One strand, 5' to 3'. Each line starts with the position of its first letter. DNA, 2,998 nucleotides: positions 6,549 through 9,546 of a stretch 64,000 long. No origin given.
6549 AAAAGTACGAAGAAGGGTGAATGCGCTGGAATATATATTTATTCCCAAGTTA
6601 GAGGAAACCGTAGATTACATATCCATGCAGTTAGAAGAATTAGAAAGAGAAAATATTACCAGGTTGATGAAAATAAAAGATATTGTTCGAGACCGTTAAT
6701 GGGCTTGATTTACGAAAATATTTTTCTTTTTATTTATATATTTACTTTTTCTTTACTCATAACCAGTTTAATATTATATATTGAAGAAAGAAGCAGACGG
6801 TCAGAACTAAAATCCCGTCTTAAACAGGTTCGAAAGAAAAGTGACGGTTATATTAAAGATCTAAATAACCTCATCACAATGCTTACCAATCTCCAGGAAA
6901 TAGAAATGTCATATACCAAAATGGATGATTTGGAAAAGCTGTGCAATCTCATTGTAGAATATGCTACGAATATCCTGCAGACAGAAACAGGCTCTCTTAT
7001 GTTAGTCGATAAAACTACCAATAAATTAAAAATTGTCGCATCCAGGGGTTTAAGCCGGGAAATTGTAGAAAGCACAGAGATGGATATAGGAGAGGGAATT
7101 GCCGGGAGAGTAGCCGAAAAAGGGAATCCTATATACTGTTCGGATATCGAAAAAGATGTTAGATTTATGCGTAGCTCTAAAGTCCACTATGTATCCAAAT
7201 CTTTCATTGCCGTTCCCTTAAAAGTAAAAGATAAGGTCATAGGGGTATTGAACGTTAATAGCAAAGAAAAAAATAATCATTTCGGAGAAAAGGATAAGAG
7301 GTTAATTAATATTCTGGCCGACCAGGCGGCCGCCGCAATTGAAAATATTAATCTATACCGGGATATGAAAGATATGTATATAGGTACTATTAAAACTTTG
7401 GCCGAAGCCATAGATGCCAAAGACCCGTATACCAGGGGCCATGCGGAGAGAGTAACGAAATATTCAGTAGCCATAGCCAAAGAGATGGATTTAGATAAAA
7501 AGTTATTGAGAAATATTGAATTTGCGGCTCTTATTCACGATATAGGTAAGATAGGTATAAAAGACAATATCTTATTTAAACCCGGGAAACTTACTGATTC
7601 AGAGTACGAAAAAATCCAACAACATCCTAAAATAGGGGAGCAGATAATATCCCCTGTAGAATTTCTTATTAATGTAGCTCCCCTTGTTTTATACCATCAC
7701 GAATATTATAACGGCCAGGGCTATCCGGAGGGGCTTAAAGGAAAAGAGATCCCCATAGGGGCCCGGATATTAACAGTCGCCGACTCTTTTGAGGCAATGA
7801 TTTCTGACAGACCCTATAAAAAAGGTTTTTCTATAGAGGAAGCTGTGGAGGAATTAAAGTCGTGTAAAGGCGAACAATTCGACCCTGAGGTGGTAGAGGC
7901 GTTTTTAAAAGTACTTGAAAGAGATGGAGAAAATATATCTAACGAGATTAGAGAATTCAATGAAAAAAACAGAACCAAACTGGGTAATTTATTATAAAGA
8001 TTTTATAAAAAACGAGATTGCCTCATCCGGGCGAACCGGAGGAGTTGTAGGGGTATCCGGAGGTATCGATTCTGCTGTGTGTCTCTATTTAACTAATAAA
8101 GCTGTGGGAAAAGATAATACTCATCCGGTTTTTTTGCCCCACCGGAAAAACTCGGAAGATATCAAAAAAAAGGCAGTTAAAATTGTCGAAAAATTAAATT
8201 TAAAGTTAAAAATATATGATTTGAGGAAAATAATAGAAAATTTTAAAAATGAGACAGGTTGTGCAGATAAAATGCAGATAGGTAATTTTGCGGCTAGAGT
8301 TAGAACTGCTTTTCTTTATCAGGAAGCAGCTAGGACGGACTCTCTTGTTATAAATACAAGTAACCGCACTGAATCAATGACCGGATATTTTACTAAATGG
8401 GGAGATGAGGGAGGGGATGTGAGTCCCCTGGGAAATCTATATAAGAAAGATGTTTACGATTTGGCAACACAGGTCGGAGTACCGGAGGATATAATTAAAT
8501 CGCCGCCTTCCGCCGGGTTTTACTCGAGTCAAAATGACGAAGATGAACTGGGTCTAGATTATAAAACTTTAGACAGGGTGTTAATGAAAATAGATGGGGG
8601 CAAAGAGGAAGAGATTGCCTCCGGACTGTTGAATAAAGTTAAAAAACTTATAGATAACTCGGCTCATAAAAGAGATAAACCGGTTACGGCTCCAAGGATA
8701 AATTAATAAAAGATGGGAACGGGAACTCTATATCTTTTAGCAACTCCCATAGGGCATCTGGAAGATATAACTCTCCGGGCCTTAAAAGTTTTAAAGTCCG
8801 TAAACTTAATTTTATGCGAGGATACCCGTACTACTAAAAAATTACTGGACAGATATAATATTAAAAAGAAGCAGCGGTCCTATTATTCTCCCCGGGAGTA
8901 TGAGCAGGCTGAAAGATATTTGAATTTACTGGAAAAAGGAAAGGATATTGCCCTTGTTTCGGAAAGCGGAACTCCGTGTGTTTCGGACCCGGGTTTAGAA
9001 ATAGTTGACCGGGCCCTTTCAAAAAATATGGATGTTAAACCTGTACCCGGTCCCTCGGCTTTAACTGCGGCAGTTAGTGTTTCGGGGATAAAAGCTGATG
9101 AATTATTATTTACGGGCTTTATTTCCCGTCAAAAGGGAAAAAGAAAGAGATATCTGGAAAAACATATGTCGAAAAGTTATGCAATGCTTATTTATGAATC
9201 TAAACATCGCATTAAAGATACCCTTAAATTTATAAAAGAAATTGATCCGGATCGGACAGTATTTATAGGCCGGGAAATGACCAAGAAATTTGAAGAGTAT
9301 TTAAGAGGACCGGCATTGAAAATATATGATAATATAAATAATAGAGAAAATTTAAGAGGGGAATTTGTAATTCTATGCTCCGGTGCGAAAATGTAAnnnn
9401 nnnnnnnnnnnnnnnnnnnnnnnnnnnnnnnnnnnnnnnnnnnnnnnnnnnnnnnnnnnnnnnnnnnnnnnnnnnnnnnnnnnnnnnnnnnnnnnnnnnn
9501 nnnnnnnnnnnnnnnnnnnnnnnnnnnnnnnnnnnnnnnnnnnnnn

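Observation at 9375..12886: Pair of minimal, catalytically degenerate ABC-type ATPases translationally coupled to an orphan Cache-PAS histidine kinase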

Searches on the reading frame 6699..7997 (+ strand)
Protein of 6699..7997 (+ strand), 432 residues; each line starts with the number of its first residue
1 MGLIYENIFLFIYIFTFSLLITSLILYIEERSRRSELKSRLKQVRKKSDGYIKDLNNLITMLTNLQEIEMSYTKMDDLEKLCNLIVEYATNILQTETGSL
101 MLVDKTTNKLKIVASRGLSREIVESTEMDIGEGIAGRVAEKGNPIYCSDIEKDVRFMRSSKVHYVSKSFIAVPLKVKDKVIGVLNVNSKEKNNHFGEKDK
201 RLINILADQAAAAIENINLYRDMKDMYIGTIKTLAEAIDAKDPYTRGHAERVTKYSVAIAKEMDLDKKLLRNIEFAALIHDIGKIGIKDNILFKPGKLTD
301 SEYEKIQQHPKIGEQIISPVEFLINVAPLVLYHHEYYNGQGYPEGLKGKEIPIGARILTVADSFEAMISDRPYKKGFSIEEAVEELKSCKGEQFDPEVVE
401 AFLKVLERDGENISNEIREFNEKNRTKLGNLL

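Call 3: search_protein_families(library=pfam, proteins=[window:6699-7997:+], max_evalue=0.01)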
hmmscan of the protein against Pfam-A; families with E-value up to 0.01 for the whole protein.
window:6699-7997:+ (432 aa): 6 families
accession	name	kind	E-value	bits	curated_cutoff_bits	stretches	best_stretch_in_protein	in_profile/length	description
PF13487.12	HD_5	-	2e-43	148.5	27.2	1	233-398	2-170/170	HD domain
PF13185.12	GAF_2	-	2.2e-22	80.2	28.6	1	77-215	3-136/136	GAF domain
PF01966.28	HD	-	1.4e-20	74.1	22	1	247-367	3-116/116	HD domain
PF01590.32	GAF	-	1.5e-17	64.8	22.4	1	77-214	1-133/133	GAF domain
PF13492.12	GAF_3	-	1.7e-16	61.3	27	1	77-216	1-129/129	GAF domain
PF11849.14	DUF3369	-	4.3e-07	30.8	27.2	1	75-222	34-167/168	Domain of unknown function (DUF3369)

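Call 75: search_protein_families(library=ncbifam, proteins=[window:6699-7997:+], max_evalue=0.00001)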
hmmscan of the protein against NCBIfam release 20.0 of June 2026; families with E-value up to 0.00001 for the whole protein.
window:6699-7997:+ (432 aa): 5 families
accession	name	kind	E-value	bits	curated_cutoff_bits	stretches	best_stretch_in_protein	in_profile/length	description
NF053512.1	nitric_RR_NosR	exception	1.6e-48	165.8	400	1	219-414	166-362/422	response regulator c-di-GMP phosphodiesterase, NosR family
NF008283.0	PRK11061.1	equivalog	2.2e-18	65.9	583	1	61-235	1-175/748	phosphoenolpyruvate--protein phosphotransferase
TIGR01817.1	nifA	equivalog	2e-17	63.2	528.85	1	62-246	4-188/534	nif-specific transcriptional activator NifA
NF038230.1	Regu_Geo_Pelo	equivalog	2.1e-06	25.9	1200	0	133-243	435-541/935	GPMC system transcriptional regulator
NF047786.1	his_kin_MadS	equivalog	3.1e-06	26.5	500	1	153-235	112-195/434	MadS family sensor histidine kinase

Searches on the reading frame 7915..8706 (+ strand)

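Call 3: search_protein_families(library=pfam, proteins=[window:7915-8706:+], max_evalue=0.01)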
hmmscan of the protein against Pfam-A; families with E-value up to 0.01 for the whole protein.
window:7915-8706:+ (263 aa): 5 families
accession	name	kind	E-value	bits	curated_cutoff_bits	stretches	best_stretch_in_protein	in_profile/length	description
PF02540.23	NAD_synthase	-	4.4e-67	226.2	21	1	27-256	5-242/242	NAD synthase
PF06508.19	QueC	-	5.2e-06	26.6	22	1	44-124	3-80/210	Queuosine biosynthesis protein QueC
PF01171.26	ATP_bind_3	-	0.00056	20.1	27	1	44-146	3-100/182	PP-loop family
PF01507.26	PAPS_reduct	-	0.00059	20.3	22.5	1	44-112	3-69/175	Phosphoadenosine phosphosulfate reductase domain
PF03054.22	tRNA_Me_trans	-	0.0033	17.6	20.6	0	44-102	4-71/202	tRNA methyl transferase HUP domain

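Call 75: search_protein_families(library=ncbifam, proteins=[window:7915-8706:+], max_evalue=0.00001)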
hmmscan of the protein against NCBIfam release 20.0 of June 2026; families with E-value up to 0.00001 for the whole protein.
window:7915-8706:+ (263 aa): 9 families
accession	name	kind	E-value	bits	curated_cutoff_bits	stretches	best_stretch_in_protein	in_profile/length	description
NF010587.0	PRK13980.1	equivalog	1.5e-77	260.5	255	1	27-259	18-258/267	NAD+ synthase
TIGR00552.1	nadE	equivalog_domain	2.5e-65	220.2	63.65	1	27-258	9-243/251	NAD(+) synthase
NF002048.0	PRK00876.1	subfamily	4.9e-39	134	313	2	123-233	174-286/330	NAD(+) synthase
NF010588.0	PRK13981.1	equivalog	1.5e-36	125.9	479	1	32-262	277-525/546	NAD+ synthase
NF001979.1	PRK00768.1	equivalog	4.8e-31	108.2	250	1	28-258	25-265/266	NAD(+) synthase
TIGR00884.1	guaA_Cterm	equivalog_domain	3.8e-10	39.6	338.75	0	41-111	17-88/310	glutamine-hydrolyzing GMP synthase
NF000848.1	PRK00074.1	equivalog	1.1e-09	37.5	400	1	31-119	200-294/512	glutamine-hydrolyzing GMP synthase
NF002730.0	PRK02628.1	equivalog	1.6e-09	36.5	473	1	36-164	355-496/677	NAD(+) synthase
TIGR00268.2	TIGR00268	equivalog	1.9e-07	30.6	150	0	44-107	17-81/259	ATP-dependent sacrificial sulfur transferase LarE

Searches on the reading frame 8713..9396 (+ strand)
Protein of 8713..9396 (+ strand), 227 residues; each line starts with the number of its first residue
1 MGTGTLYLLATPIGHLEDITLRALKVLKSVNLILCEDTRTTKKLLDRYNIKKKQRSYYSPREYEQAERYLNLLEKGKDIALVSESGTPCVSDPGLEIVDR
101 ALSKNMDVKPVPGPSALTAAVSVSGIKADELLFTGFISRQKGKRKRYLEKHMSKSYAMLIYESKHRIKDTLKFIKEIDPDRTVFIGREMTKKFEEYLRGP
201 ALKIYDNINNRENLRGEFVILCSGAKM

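Call 3: search_protein_families(library=pfam, proteins=[window:8713-9396:+], max_evalue=0.01)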
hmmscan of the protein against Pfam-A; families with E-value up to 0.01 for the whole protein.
window:8713-9396:+ (227 aa): 2 families
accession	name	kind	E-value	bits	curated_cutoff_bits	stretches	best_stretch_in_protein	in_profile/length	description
PF00590.25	TP_methylase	-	3.8e-33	115.7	27.8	1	5-201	1-208/212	Tetrapyrrole (Corrin/Porphyrin) Methylases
PF23871.1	DUF7226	-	0.0053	17.1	27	0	33-78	8-48/142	Domain of unknown function (DUF7226)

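Call 75: search_protein_families(library=ncbifam, proteins=[window:8713-9396:+], max_evalue=0.00001)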
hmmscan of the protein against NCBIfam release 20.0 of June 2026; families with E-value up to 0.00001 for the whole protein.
window:8713-9396:+ (227 aa): 5 families
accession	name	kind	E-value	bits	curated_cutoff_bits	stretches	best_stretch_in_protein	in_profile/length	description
TIGR00096.1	TIGR00096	equivalog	8.4e-67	225.5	167.9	1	6-225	2-222/275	16S rRNA (cytidine(1402)-2'-O)-methyltransferase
NF011570.0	PRK14994.1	equivalog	1.1e-46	159.4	502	1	3-226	11-236/287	16S rRNA (cytidine(1402)-2'-O)-methyltransferase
TIGR01465.1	cobM_cbiF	equivalog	8.7e-08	31.8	259.65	1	14-222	9-223/247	precorrin-4 C(11)-methyltransferase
TIGR01466.1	cobJ_cbiH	equivalog_domain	2e-06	27.5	246.35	1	9-125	4-119/239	precorrin-3B C(17)-methyltransferase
NF004455.0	PRK05787.1-3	equivalog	2.2e-06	27.4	258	1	6-160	3-154/221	cobalt-precorrin-7 (C(5))-methyltransferase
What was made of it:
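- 8713..9396 (+): rsmI (16S rRNA C1402 2'-O-methyltransferase), upstream neighbour that overlaps ABC1. NCBIfam TIGR00096, 225.5 bits against a cutoff of 167.9 (call 75).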
